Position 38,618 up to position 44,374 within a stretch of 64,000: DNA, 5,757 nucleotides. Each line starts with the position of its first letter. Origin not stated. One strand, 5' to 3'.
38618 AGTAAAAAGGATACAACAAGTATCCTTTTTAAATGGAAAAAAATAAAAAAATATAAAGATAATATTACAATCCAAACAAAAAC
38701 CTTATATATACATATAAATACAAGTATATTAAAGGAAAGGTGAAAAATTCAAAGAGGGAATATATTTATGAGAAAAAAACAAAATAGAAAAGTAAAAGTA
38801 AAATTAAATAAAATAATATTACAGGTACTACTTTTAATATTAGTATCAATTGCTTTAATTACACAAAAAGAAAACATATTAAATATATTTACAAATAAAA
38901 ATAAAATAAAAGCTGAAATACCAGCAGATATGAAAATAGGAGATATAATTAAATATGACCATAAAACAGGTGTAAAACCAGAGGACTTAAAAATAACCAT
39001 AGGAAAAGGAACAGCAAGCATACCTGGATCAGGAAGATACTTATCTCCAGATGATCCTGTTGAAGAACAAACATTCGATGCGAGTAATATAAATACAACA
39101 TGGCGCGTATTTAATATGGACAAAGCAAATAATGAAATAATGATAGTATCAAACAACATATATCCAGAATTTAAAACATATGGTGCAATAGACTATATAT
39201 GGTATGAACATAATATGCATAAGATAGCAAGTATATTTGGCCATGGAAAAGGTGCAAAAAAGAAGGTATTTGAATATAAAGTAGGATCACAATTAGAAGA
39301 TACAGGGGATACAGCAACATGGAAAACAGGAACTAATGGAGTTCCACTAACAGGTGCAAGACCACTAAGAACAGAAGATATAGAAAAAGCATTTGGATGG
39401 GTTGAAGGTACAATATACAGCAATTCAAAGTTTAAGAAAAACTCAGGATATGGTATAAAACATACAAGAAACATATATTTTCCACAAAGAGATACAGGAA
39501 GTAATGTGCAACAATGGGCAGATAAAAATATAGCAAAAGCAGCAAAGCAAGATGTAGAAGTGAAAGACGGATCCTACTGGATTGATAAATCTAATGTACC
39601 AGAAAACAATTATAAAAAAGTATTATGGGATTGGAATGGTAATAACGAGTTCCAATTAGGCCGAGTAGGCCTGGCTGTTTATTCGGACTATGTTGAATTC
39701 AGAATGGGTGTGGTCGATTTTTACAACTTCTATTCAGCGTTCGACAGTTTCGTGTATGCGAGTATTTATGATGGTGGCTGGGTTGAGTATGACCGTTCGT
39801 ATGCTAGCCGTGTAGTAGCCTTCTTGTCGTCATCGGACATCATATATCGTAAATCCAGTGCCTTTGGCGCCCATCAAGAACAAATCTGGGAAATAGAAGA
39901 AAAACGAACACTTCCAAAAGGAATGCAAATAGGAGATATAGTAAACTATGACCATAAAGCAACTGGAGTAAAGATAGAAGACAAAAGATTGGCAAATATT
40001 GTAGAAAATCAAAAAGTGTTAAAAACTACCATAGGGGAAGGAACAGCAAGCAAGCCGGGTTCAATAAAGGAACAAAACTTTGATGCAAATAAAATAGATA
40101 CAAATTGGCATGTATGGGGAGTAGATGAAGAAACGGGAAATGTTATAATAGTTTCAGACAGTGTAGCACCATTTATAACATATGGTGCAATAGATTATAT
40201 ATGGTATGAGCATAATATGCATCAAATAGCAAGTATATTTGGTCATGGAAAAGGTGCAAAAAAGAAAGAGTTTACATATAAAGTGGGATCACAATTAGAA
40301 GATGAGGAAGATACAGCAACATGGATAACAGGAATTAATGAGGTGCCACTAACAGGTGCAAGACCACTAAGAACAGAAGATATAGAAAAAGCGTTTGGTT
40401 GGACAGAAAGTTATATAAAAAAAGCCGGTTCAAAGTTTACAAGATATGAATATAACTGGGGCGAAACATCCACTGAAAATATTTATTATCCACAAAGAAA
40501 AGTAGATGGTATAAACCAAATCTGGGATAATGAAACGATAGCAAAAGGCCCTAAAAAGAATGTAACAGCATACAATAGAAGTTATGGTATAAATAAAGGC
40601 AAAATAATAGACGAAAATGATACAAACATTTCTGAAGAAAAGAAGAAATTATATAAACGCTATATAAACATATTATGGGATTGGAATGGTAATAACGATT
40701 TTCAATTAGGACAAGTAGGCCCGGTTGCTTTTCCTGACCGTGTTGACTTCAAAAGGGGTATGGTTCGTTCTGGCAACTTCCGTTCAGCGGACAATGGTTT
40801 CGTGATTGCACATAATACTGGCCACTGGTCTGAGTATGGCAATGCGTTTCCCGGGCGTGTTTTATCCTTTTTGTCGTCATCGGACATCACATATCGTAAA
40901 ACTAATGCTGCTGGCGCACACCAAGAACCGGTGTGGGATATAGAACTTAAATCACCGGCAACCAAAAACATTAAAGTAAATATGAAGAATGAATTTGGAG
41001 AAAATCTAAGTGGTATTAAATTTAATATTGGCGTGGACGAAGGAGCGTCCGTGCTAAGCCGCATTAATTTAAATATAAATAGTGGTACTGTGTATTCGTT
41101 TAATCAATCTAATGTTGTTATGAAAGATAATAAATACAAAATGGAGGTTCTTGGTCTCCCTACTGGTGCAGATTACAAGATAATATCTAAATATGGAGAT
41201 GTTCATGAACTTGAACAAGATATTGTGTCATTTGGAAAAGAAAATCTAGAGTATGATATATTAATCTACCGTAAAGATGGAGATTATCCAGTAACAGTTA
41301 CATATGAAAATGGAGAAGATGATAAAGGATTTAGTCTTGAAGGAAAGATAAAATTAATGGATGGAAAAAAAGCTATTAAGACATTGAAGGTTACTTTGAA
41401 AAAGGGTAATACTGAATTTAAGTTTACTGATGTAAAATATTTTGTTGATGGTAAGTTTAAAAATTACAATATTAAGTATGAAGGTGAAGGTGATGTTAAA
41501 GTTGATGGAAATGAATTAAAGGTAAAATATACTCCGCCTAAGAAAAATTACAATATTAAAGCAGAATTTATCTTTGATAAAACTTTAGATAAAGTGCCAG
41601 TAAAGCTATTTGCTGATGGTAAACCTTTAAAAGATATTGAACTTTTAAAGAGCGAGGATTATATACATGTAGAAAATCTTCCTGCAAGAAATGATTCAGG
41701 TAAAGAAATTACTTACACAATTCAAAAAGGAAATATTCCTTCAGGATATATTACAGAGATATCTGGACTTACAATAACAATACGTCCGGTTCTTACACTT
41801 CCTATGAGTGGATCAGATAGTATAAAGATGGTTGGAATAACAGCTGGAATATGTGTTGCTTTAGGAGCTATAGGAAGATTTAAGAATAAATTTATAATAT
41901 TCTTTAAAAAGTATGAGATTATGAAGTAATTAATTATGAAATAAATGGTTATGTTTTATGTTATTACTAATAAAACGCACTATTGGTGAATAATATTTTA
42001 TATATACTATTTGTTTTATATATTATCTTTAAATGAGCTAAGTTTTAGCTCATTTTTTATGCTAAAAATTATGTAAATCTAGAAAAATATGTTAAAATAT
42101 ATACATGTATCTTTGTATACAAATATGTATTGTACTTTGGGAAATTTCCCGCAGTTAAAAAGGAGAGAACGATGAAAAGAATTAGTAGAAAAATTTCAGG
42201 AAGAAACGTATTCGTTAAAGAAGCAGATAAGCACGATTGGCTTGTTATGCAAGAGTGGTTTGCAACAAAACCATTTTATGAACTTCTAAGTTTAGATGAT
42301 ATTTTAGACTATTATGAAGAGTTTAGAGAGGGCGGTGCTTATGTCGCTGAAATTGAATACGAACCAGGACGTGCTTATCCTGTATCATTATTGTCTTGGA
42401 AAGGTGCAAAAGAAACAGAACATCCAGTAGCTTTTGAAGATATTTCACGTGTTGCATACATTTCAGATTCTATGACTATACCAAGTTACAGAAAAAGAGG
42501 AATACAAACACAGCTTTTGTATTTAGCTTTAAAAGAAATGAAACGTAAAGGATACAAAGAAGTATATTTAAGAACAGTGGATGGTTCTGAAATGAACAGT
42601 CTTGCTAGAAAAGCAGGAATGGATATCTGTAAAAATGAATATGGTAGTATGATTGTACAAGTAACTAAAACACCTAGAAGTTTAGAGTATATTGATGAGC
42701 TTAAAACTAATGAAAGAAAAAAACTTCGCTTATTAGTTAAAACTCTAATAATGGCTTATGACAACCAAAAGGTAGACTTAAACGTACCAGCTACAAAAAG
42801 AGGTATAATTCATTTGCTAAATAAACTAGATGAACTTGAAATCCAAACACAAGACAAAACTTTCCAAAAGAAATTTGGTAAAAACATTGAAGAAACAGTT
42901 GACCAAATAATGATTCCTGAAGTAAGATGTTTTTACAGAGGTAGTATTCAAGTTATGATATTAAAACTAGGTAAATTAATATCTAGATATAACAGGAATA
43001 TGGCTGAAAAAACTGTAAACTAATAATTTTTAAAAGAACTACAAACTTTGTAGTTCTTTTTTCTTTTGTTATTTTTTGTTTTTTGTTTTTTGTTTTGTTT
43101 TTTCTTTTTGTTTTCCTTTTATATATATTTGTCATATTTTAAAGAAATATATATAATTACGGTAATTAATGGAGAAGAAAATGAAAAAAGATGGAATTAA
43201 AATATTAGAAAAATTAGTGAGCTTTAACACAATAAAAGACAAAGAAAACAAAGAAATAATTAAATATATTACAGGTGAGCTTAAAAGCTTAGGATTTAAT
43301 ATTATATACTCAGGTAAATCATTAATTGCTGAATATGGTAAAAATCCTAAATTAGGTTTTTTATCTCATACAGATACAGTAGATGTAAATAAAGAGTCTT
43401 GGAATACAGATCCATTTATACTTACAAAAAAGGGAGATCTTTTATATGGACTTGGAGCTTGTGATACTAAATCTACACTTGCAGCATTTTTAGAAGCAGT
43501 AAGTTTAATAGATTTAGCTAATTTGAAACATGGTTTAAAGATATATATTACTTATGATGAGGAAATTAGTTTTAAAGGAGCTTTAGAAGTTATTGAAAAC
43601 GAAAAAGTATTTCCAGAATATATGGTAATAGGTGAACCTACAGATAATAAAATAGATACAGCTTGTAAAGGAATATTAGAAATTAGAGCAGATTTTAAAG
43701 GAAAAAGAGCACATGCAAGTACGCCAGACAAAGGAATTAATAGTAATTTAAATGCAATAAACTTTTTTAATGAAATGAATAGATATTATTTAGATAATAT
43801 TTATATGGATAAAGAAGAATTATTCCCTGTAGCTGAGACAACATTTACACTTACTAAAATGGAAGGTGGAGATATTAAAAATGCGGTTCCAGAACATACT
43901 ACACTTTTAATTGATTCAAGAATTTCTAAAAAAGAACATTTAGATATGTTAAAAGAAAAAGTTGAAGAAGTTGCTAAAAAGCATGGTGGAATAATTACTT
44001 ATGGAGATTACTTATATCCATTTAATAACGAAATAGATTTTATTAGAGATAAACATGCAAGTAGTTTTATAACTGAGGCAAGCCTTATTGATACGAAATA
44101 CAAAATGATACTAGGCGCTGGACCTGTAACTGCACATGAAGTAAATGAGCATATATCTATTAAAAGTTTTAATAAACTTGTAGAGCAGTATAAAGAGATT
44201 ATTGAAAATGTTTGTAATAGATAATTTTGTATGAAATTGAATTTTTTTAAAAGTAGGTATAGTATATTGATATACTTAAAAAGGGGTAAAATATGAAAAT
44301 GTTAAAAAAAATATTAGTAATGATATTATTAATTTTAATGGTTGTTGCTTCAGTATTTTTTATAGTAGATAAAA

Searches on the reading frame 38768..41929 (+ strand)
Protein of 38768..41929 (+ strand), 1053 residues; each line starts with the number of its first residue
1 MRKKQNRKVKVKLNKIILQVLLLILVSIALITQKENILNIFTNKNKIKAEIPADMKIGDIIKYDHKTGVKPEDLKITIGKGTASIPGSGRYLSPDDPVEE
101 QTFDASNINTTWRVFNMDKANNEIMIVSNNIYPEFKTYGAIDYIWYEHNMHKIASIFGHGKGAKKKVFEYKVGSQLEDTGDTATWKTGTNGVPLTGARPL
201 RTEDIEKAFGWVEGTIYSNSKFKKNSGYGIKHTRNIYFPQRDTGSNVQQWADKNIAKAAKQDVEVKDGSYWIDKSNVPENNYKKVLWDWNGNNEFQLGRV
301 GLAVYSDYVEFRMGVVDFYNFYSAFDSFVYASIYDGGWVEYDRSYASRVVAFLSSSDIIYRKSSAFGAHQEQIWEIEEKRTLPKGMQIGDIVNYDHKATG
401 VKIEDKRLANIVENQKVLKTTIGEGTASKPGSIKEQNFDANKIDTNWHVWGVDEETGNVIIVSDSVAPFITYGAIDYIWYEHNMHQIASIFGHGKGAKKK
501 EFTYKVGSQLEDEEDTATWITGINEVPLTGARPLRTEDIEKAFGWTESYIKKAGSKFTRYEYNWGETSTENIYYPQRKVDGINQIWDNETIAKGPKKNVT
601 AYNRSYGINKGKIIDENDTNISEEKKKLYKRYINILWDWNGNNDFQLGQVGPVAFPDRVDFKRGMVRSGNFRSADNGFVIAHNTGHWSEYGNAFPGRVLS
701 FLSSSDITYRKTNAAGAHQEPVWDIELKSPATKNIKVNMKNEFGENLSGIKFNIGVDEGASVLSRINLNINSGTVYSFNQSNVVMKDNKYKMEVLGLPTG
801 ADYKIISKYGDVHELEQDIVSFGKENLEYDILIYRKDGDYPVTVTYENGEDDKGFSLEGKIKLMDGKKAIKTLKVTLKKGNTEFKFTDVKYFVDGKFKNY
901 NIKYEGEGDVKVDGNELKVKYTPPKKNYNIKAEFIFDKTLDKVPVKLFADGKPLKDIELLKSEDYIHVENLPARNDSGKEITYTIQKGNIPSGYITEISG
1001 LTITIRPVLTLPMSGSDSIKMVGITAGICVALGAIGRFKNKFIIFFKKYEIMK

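Call 6: search_protein_families(library=ncbifam, proteins=[window:38768-41929:+])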
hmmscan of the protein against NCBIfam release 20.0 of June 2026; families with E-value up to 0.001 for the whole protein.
window:38768-41929:+ (1053 aa): 0 families

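Call 48: search_protein_families(library=pfam, proteins=[window:38768-41929:+], max_evalue=0.00001)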
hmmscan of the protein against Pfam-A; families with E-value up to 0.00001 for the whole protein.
window:38768-41929:+ (1053 aa): 1 family
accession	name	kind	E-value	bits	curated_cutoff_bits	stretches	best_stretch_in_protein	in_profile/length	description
PF05738.19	Cna_B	-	5.2e-08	33.7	22.3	1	940-1004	18-85/87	Cna protein B-type domain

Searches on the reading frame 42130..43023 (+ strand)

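Call 48: search_protein_families(library=pfam, proteins=[window:42130-43023:+], max_evalue=0.00001)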
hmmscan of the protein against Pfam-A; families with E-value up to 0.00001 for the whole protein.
window:42130-43023:+ (297 aa): 1 family
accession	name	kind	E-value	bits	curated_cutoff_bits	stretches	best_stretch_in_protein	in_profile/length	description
PF00583.31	Acetyltransf_1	-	9.6e-07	29.5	20.7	1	56-151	20-102/116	Acetyltransferase (GNAT) family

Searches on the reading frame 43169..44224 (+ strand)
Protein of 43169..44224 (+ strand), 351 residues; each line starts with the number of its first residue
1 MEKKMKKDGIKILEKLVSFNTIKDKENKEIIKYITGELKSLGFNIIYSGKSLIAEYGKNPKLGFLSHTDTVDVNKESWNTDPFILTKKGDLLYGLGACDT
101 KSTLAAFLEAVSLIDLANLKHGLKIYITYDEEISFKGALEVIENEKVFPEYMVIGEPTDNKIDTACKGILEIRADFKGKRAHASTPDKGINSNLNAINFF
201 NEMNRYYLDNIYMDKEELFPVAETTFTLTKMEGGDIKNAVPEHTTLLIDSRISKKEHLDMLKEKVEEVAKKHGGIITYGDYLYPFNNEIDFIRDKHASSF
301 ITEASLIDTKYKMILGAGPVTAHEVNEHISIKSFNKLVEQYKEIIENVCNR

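Call 49: search_protein_families(library=pfam, proteins=[window:43169-44224:+], max_evalue=0.00001)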
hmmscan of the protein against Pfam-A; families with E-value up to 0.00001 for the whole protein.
window:43169-44224:+ (351 aa): 2 families
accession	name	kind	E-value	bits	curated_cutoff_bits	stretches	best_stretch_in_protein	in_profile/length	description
PF01546.33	Peptidase_M20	-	2e-21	77.3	24.6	1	64-347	2-206/206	Peptidase family M20/M25/M40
PF07687.19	M20_dimer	-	3.9e-19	69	21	1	167-273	4-103/107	Peptidase dimerisation domain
